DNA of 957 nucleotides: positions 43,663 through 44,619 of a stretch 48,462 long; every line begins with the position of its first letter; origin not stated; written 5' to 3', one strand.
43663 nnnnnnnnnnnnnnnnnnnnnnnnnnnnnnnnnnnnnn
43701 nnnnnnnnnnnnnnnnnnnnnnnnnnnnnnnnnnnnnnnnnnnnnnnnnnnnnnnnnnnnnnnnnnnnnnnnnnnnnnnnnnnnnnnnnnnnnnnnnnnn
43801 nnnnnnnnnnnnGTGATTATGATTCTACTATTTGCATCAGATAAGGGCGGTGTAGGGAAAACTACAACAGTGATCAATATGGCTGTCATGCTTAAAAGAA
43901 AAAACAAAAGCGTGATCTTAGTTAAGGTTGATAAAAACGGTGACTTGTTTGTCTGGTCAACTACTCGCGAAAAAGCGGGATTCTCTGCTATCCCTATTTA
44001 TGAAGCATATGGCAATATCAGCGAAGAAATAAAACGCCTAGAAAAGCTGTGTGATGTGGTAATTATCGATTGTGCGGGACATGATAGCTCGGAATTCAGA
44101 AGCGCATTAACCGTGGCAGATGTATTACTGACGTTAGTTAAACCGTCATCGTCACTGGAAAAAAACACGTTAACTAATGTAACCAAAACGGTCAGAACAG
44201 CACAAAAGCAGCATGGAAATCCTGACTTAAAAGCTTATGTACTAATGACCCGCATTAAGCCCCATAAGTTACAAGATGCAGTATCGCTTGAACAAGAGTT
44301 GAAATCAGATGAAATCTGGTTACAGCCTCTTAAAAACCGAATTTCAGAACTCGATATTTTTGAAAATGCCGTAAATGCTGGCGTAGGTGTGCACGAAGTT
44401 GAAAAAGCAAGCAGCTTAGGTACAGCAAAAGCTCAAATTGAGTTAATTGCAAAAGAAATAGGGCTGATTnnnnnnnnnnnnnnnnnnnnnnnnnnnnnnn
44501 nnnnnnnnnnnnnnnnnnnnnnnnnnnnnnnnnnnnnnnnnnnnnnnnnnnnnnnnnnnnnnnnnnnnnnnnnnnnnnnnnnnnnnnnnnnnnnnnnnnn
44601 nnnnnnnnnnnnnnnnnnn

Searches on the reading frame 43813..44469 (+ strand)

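Call 5: search_protein_families(library=pfam, proteins=[window:43813-44469:+], max_evalue=0.01)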
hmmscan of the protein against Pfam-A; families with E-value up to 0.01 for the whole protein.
window:43813-44469:+ (219 aa): 9 families
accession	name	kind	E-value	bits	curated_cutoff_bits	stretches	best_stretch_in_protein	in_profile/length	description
PF13614.12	AAA_31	-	1e-14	55.3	27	2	4-44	3-43/177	AAA domain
PF01656.29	CbiA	-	2.8e-12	47.1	25.4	1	6-164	2-101/125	CobQ/CobB/MinD/ParA nucleotide binding domain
PF09140.17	MipZ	-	8.6e-11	42.1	20.7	2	68-110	88-130/262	ATPase MipZ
PF00448.28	SRP54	-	3.6e-07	30.5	22.7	1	13-164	11-167/196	SRP54-type protein, GTPase domain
PF10609.15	ParA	-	3.4e-06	27.1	27.1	1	4-43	5-44/246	NUBPL iron-transfer P-loop NTPase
PF07015.17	VirC1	-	9.9e-06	25.5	24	1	4-100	3-103/231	VirC1 protein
PF02374.21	ArsA_ATPase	-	2.3e-05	24.2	24.3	1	5-40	3-38/305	Anion-transporting ATPase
PF00142.24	Fer4_NifH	-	0.00069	19.6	25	1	11-44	8-41/271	4Fe-4S iron sulfur cluster binding proteins, NifH/frxC family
PF06564.18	CBP_BcsQ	-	0.0059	16.6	21.3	0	10-39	9-38/234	Cellulose biosynthesis protein BcsQ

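Call 6: search_protein_families(library=ncbifam, proteins=[window:43813-44469:+], max_evalue=0.01)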
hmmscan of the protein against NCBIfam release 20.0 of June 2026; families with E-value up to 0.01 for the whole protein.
window:43813-44469:+ (219 aa): 22 families
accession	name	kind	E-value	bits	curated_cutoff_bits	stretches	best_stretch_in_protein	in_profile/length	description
NF041546.1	ParA_partition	equivalog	3.5e-31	108.4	180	1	6-214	3-202/203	ParA family partition ATPase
TIGR03371.1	cellulose_yhjQ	equivalog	1.6e-10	40.9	157.85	2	6-45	5-44/246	cellulose biosynthesis protein BcsQ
TIGR01968.1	minD_bact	equivalog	3.5e-09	36.4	212.9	1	4-40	3-39/261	septum site-determining protein MinD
TIGR01969.1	minD_arch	subfamily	3.8e-08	32.8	201.75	1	4-40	2-38/251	cell division ATPase MinD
NF047398.1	AAA_KGGVGR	domain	2.1e-06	28.2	90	1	4-40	4-40/190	KGGVGR-motif variant AAA ATPase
NF010423.0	PRK13849.1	equivalog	4.2e-06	26.3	313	1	4-64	3-65/231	conjugal transfer ATPase VirC1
NF041136.1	MrpORP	equivalog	3.4e-05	23.3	450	1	6-43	9-46/365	iron-sulfur cluster carrier protein MrpORP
NF008079.0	PRK10818.1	equivalog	5.4e-05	22.6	508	1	1-40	1-40/270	septum site-determining protein MinD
NF009701.0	PRK13230.1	subfamily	7.2e-05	21.9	350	1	10-44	8-42/291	nitrogenase reductase-like protein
TIGR04291.1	arsen_driv_ArsA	equivalog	0.00013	20.8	650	1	6-42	6-42/565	arsenical pump-driving ATPase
TIGR00345.1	GET3_arsA_TRC40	subfamily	0.00015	21.4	135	1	9-40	3-34/299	TRC40/GET3/ArsA family transport-energizing ATPase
NF033200.1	F430_CfbC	exception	0.00032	20.1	402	1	10-44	7-41/260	Ni-sirohydrochlorin a,c-diamide reductive cyclase ATP-dependent reductase subunit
TIGR01281.1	DPOR_bchL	equivalog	0.0013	18.2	345.15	1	10-44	7-41/268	ferredoxin:protochlorophyllide reductase (ATP-dependent) iron-sulfur ATP-binding protein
NF008669.0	PRK11670.1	equivalog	0.0016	17.4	348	1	4-41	109-146/369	iron-sulfur cluster carrier protein ApbC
NF009702.0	PRK13231.1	equivalog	0.0026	16.9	427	0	10-44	9-42/264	nitrogenase reductase-like protein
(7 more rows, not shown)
